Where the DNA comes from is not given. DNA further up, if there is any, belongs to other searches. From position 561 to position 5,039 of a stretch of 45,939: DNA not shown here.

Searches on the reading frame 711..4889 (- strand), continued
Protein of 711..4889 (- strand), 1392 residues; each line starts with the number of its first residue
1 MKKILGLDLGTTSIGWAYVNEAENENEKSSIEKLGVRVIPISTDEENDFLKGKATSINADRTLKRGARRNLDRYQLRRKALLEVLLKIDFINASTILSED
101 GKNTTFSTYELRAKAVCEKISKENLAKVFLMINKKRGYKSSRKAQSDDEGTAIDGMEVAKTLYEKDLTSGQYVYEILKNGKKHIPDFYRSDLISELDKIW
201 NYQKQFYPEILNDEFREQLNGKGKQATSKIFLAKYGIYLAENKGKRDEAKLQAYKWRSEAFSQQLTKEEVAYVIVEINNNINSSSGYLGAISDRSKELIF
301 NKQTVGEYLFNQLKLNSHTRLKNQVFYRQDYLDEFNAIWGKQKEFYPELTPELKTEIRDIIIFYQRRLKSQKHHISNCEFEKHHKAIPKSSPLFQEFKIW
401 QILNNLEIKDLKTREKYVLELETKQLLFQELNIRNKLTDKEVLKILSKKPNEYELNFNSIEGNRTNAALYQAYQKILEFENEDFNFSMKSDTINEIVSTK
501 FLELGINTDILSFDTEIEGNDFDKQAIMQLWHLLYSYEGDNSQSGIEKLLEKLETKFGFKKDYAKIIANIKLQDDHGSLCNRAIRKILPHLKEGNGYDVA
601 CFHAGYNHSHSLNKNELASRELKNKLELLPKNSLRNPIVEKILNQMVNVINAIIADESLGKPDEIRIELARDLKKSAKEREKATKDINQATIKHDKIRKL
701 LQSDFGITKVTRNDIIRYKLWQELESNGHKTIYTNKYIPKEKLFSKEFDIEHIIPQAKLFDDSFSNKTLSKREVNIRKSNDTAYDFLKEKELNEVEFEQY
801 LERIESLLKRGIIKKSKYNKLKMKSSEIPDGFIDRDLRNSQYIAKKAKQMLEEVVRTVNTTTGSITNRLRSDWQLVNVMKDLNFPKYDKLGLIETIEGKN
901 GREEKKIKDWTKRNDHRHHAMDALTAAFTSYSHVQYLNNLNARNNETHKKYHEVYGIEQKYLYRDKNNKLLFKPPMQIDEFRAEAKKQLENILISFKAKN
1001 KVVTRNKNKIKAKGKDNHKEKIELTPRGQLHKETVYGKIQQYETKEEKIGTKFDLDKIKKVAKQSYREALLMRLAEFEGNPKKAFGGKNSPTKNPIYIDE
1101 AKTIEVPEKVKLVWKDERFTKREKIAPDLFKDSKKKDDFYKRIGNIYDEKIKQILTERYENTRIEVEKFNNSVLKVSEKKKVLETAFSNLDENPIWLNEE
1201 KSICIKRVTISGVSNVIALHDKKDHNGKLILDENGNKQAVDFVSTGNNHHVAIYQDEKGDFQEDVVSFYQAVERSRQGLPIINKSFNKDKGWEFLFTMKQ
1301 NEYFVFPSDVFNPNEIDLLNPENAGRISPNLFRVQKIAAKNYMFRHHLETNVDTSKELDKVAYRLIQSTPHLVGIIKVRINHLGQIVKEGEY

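Call 62: find_encoding_contigs(protein=P0099, flank=4000, max_places=1)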
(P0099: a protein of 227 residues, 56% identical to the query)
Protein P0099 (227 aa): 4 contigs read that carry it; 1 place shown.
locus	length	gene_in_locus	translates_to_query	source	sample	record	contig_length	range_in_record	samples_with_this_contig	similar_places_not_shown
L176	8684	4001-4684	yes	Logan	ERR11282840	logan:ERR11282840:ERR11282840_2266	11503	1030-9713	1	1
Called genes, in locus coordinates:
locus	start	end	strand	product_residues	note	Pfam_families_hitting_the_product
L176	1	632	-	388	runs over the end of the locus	PF01512:Complex1_51K, PF10589:NADH_4Fe-4S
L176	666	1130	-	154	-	PF01257:2Fe-2S_thioredx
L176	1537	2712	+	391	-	PF03453:MoeA_N, PF00994:MoCF_biosynth, PF03454:MoeA_C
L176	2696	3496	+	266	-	PF04055:Radical_SAM, PF06463:Mob_synth_C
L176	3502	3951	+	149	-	PF01967:MoaC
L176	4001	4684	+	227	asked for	-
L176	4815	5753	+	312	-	PF03473:MOSC, PF00994:MoCF_biosynth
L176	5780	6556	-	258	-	-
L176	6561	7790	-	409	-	-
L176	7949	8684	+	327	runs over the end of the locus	PF13531:SBP_bac_11, PF01547:SBP_bac_1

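Call 63: predict_structure(alignment_id=A2)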
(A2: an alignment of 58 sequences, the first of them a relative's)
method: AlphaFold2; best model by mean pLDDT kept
length: 232 residues; sequences in the alignment: 58
mean_pLDDT: 79.3   pTM: 0.78
mean pLDDT of the five models: 79.3, 79.2, 77.8, 72.6, 72.1
residues with pLDDT >= 90: 91; 70-90: 74; 50-70: 55; < 50: 12
segments of 3 or more residues with pLDDT < 50: 143-150, 230-232
pLDDT, mean of each block of 10 residues (from residue 1): 90 83 89 95 95 90 94 80 53 73 95 95 92 81 45 59 66 75 70 71 85 86 70 40
secondary structure, 60 per line:
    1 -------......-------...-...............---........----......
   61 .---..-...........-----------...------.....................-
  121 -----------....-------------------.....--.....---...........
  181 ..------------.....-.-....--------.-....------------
elements in order: E8-13 H25-39 E43-50 E55-61 H68-78 H101-119 E132-135 E155-159 E162-166 H170-182 H195-199 H203-206 H217-220

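Call 65: fold_search(model_id=the predicted structure, library=pdb)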
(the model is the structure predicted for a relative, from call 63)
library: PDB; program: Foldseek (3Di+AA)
matches with E <= 10: 618; with E <= 0.001: 1
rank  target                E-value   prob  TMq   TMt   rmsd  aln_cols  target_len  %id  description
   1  4er8_A                6.6e-05  1.00  0.46  0.63   7.9       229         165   13  Structure of the REP associates tyrosine transposase bound to a REP hairpin (released 2012-08-15)
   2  2f4f_A                2.6e-03  1.00  0.33  0.55   7.1       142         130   15  Crystal structure of IS200 transposase (released 2005-12-13)
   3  2a6m_B                3.3e-03  1.00  0.35  0.51   7.0       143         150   10  Crystal Structure of the ISHp608 Transposase (released 2005-10-25)
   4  2ec2_E                4.2e-03  1.00  0.34  0.56   6.5       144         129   17  Crystal structure of transposase from Sulfolobus tokodaii (released 2007-02-27)
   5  2a6o_A                5.1e-03  1.00  0.33  0.48   5.0       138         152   10  Crystal Structure of the ISHp608 Transposase in Complex with Stem-loop DNA (released 2005-10-25)
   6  2vjv_A                6.1e-03  1.00  0.35  0.59   6.2       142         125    8  Crystal structure of the IS608 transposase in complex with left end 26-mer DNA hairpin and a 6-mer DNA representing th (released 2008-02-19)
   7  2ec2_A                6.9e-03  1.00  0.36  0.61   4.6       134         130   18  Crystal structure of transposase from Sulfolobus tokodaii (released 2007-02-27)
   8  2ec2_B                6.9e-03  1.00  0.36  0.60   4.6       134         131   18  Crystal structure of transposase from Sulfolobus tokodaii (released 2007-02-27)
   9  2xma_A                7.3e-03  1.00  0.34  0.53   6.8       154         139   13  DEINOCOCCUS RADIODURANS ISDRA2 TRANSPOSASE RIGHT END DNA COMPLEX (released 2010-10-13)
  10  2xm3_B                7.3e-03  0.99  0.32  0.53   8.6       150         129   13  Deinococcus radiodurans ISDra2 Transposase Left end DNA complex (released 2010-10-13)
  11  2xma_B                7.8e-03  0.99  0.32  0.51   8.5       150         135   13  DEINOCOCCUS RADIODURANS ISDRA2 TRANSPOSASE RIGHT END DNA COMPLEX (released 2010-10-13)
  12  2xo6_D                7.8e-03  0.99  0.30  0.49   8.1       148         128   14  DEINOCOCCUS RADIODURANS ISDRA2 TRANSPOSASE Y132F MUTANT COMPLEXED WITH LEFT END RECOGNITION AND CLEAVAGE SITE (released 2010-10-13)
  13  2ec2_F                8.3e-03  1.00  0.34  0.55   4.9       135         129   18  Crystal structure of transposase from Sulfolobus tokodaii (released 2007-02-27)
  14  2vju_B                8.8e-03  1.00  0.31  0.49   6.3       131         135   11  Crystal structure of the IS608 transposase in complex with the complete Right end 35-mer DNA and manganese (released 2008-02-19)
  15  2xma_E                8.8e-03  1.00  0.34  0.52   6.8       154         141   13  DEINOCOCCUS RADIODURANS ISDRA2 TRANSPOSASE RIGHT END DNA COMPLEX (released 2010-10-13)
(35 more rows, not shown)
